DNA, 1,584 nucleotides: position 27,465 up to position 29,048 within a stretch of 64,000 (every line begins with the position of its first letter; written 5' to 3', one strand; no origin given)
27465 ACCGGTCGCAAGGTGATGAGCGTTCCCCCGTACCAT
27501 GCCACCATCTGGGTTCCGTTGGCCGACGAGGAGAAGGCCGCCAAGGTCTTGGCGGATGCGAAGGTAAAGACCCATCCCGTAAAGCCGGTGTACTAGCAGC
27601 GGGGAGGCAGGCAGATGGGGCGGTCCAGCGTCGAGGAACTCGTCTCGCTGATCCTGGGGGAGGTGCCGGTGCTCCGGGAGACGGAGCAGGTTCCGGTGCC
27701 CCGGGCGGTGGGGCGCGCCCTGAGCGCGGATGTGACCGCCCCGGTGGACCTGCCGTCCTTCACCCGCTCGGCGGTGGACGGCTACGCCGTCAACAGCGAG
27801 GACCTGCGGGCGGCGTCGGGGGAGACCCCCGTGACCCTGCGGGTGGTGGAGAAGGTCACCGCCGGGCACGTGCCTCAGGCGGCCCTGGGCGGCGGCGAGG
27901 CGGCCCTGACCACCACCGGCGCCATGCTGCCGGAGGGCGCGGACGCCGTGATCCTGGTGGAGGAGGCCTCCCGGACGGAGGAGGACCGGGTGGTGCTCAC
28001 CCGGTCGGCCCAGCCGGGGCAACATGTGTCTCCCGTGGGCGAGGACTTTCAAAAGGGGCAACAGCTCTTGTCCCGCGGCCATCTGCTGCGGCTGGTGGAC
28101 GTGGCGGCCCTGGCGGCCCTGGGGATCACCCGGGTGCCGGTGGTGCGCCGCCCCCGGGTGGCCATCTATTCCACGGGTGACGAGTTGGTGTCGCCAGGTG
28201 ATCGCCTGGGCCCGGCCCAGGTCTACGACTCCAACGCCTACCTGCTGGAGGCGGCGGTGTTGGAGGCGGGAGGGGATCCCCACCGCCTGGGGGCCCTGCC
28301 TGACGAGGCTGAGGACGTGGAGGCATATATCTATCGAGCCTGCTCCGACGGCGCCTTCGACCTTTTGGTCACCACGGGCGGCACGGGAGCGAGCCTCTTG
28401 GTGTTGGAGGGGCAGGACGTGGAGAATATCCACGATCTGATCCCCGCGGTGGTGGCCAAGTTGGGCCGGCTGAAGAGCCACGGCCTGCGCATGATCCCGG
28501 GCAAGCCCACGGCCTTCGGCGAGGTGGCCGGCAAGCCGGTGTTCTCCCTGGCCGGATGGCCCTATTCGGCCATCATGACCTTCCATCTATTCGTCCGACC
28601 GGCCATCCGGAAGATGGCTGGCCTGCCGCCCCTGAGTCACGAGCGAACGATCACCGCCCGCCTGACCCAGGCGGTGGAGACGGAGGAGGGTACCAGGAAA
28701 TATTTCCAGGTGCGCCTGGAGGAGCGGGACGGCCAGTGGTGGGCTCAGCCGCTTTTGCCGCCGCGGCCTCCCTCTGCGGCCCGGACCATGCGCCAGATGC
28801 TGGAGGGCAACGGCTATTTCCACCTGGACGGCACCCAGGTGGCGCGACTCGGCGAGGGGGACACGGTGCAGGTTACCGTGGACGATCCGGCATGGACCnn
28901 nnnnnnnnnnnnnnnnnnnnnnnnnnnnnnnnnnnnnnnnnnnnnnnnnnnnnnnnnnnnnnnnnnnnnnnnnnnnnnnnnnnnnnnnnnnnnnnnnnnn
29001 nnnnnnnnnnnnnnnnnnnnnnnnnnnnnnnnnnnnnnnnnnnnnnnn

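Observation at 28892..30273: Non-canonical first step of pterin cofactor synthesis: a MoaA-like radical-SAM without auxiliary-cluster cysteines, with a QueD/PTPS-like T-fold protein in the moaC position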

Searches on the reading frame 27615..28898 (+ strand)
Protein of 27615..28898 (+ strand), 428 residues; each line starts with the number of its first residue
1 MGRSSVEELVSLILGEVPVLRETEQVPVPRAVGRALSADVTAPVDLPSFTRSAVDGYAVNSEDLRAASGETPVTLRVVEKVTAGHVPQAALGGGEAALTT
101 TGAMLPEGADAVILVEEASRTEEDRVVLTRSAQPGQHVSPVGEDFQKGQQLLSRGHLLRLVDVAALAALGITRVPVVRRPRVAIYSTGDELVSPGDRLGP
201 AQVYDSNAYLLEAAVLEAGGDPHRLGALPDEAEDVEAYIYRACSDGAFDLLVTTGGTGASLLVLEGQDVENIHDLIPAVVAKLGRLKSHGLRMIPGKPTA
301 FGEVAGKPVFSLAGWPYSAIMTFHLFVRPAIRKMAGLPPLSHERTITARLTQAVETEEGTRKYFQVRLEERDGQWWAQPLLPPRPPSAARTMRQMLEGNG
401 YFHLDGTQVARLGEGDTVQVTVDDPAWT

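Call 25: search_protein_families(library=ncbifam, proteins=[window:27615-28898:+], max_evalue=0.00001)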
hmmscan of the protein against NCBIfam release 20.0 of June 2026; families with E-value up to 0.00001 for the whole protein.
window:27615-28898:+ (428 aa): 7 families
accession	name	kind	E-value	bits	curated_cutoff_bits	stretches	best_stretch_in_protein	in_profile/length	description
NF011068.0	PRK14498.1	equivalog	5e-107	358.6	534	1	6-422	12-409/647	molybdopterin biosynthesis protein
NF045515.2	Glp_gephyrin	equivalog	2.5e-90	303.1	475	1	5-421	2-401/403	molybdotransferase-like divisome protein Glp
NF050098.1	MoeA_actino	exception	2.6e-81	273.4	560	1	19-421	15-398/400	molybdopterin molybdotransferase MoeA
NF007960.1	PRK10680.1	equivalog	2.5e-79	266.9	440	1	5-421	2-399/401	molybdopterin molybdotransferase MoeA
NF011060.0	PRK14491.1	equivalog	1.2e-69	235.4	532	1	5-363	201-538/598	bifunctional molybdopterin-guanine dinucleotide biosynthesis adaptor protein MobB/molybdopterin molybdotransferase MoeA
NF011067.0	PRK14497.1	equivalog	2.2e-64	218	536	1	5-380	12-368/546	putative molybdopterin biosynthesis protein MoeA/unknown domain fusion protein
TIGR00177.1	molyb_syn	domain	4.1e-22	78.7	85.35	1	180-329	2-148/148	molybdenum cofactor synthesis domain-containing protein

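Call 60: search_protein_families(library=pfam, proteins=[window:27615-28898:+], max_evalue=0.1)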
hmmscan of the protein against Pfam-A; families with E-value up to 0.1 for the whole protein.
window:27615-28898:+ (428 aa): 3 families
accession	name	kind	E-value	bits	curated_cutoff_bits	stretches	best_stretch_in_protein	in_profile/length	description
PF03453.22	MoeA_N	-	4.3e-44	150.5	30.8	1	5-170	2-160/160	MoeA N-terminal region (domain I and II)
PF00994.29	MoCF_biosynth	-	1.1e-20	74.2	26.6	1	183-333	1-144/144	Probable molybdopterin binding domain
PF03454.20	MoeA_C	-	0.0081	16.8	22.1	1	347-421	1-70/72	MoeA C-terminal region (domain IV)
